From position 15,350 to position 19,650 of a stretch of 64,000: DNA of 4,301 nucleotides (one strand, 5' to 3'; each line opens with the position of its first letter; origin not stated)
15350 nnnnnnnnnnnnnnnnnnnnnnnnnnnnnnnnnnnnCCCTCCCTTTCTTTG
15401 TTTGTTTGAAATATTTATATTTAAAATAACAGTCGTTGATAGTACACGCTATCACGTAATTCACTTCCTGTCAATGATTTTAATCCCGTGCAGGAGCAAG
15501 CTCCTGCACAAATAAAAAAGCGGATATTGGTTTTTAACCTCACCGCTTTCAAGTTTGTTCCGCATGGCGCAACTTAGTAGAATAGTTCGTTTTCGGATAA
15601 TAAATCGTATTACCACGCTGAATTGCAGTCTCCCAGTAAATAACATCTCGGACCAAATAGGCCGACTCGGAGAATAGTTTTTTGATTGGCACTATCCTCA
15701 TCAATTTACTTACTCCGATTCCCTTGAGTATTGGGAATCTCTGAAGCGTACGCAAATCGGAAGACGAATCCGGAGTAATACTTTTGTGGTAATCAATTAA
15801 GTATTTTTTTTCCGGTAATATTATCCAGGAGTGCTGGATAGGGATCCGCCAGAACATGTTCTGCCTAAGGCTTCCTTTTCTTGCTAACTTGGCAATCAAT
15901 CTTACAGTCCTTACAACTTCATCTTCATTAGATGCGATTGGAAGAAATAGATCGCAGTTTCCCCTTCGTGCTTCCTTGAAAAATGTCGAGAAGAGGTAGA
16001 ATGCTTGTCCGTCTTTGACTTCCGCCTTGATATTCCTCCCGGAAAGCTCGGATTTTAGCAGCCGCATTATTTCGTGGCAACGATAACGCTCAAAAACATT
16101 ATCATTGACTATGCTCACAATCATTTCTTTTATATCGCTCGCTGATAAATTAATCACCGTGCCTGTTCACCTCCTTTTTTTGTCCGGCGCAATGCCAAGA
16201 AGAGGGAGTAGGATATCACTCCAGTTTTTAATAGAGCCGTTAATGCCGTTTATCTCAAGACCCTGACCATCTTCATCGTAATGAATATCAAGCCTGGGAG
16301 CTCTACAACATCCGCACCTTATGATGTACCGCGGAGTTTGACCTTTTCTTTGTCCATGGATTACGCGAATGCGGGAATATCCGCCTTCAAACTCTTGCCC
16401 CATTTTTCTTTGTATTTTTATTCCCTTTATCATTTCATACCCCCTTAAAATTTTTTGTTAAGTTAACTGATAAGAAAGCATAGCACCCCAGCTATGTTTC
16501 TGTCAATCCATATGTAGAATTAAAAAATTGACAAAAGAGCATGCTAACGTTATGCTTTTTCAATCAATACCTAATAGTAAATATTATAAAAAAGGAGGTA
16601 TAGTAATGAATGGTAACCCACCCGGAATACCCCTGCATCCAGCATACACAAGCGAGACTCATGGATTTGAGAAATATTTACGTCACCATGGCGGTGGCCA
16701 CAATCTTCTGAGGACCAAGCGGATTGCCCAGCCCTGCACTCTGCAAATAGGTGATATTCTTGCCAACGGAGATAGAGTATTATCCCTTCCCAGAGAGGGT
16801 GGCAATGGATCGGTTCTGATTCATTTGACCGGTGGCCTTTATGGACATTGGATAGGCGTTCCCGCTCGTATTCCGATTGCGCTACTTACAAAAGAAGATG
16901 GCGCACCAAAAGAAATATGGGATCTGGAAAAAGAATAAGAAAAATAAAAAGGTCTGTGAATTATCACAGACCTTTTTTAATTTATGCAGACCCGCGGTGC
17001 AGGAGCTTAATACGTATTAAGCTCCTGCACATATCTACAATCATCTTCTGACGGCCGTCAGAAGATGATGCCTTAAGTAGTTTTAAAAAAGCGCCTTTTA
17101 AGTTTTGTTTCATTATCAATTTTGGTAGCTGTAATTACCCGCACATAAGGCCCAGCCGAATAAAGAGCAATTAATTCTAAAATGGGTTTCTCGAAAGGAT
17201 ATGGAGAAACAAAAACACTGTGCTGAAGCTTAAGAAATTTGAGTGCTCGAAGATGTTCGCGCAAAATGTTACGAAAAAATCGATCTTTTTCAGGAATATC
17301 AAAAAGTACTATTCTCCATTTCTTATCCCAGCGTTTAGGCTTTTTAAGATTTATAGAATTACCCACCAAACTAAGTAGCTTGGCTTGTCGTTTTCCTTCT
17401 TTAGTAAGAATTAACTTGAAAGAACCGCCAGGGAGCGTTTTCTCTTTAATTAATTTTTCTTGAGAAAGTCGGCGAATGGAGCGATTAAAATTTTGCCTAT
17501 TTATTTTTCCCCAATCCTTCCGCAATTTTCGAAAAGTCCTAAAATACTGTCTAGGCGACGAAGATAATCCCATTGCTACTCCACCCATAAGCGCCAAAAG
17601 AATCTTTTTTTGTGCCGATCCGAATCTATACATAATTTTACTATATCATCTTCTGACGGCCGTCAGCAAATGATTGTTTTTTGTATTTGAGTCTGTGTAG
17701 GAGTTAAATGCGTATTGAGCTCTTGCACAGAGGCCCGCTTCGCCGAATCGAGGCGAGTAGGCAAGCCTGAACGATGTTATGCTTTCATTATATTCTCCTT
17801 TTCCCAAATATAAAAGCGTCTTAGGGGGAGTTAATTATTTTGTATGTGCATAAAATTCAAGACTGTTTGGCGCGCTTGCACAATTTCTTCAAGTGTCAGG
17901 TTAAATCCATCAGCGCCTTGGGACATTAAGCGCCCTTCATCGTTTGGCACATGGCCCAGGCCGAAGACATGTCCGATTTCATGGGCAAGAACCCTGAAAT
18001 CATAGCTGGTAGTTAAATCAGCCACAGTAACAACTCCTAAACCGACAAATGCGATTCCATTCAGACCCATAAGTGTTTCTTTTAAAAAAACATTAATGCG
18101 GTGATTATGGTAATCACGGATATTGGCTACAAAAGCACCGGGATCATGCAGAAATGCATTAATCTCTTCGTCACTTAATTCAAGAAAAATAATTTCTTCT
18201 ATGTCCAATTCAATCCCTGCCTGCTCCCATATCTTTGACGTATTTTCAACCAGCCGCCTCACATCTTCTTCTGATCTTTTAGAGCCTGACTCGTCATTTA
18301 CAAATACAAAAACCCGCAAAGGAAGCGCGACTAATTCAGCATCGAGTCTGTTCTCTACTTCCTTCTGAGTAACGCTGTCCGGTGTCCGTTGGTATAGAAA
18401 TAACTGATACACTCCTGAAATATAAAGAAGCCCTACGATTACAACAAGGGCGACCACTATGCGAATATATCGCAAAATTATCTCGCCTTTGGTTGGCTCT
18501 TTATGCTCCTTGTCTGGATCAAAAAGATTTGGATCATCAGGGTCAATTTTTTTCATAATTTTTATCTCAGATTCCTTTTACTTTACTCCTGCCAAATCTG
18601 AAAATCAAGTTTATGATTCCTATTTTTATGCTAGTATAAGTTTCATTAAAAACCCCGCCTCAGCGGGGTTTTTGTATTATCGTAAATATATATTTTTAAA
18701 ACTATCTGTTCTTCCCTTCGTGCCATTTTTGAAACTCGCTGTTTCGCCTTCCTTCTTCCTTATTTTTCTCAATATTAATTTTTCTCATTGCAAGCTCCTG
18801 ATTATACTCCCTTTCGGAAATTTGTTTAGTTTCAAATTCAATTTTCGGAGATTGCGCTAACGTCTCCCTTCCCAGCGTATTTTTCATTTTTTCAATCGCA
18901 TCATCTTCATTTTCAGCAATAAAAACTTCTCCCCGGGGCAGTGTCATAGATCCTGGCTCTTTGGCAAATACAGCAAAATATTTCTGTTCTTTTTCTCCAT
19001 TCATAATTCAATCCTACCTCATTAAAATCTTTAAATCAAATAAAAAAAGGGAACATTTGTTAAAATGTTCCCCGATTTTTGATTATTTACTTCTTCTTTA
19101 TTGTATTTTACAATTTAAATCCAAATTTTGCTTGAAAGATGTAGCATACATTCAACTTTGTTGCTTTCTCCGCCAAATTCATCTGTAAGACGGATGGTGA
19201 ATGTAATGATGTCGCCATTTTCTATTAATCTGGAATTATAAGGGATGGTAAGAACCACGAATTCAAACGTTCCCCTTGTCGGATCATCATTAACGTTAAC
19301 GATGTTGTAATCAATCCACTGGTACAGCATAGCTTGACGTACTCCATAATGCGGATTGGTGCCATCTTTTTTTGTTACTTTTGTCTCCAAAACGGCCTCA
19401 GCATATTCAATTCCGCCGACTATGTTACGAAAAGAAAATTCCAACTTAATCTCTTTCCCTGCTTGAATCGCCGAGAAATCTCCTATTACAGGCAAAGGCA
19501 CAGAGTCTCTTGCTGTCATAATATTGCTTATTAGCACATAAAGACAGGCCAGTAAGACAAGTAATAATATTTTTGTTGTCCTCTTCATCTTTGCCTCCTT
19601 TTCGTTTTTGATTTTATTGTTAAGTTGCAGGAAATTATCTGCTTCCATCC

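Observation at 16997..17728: Gene with Cas2/VapD-like C-terminal signature flanked by composite palindromes in inverted order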

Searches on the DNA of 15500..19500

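Call 46: search_rna_families(source=window, start=15500, end=19500, threshold=evalue, max_evalue=1)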
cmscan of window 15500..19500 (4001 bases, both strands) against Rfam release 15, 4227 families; matches with E-value up to 1: 11.
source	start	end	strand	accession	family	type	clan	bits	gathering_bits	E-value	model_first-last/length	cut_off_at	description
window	18597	18681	+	RF01772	rnk_pseudo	Cis-reg; leader;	-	33.6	55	0.0046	1-108/108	no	Pseudomonas rnk leader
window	16919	16983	+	RF02371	PyrG_leader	Cis-reg; leader;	-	31.5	65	0.18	1-78/78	no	PyrG leader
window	18649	18753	-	RF00195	RsmY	Gene; sRNA;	CL00106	29.7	57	0.00016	1-121/121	no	RsmY RNA family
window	18647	18734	-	RF01400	istR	Gene; antitoxin;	-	27.8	45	0.01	1-130/130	no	istR Hfq binding RNA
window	16939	16993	-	RF02056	STnc390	Gene; sRNA;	-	26.4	50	0.011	1-60/60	no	Salmonella sRNA STnc390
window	18621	18697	+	RF01770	rimP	Cis-reg; leader;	-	26.4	47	0.28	1-102/102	no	Gammaprotebacteria rimP leader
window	16938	16988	+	RF00047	mir-2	Gene; miRNA;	-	25.5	45.5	0.094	1-72/72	no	mir-2 microRNA precursor family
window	16997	17030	+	RF03747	mir-4536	Gene; miRNA;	-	24.6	76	0.32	1-88/88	no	mir-4536 microRNA precursor family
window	16997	17030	-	RF03747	mir-4536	Gene; miRNA;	-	24.6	76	0.32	1-88/88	no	mir-4536 microRNA precursor family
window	17158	17219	-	RF02119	FTX_1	Gene; lncRNA;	-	21.2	50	0.66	1-71/71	no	FTX transcript, XIST regulator conserved region 1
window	18116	18251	-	RF00690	MIR408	Gene; miRNA;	-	18.5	64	0.52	1-126/126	no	MIR408 microRNA precursor family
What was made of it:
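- Tried and rejected: Nothing reached threshold (call 46).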
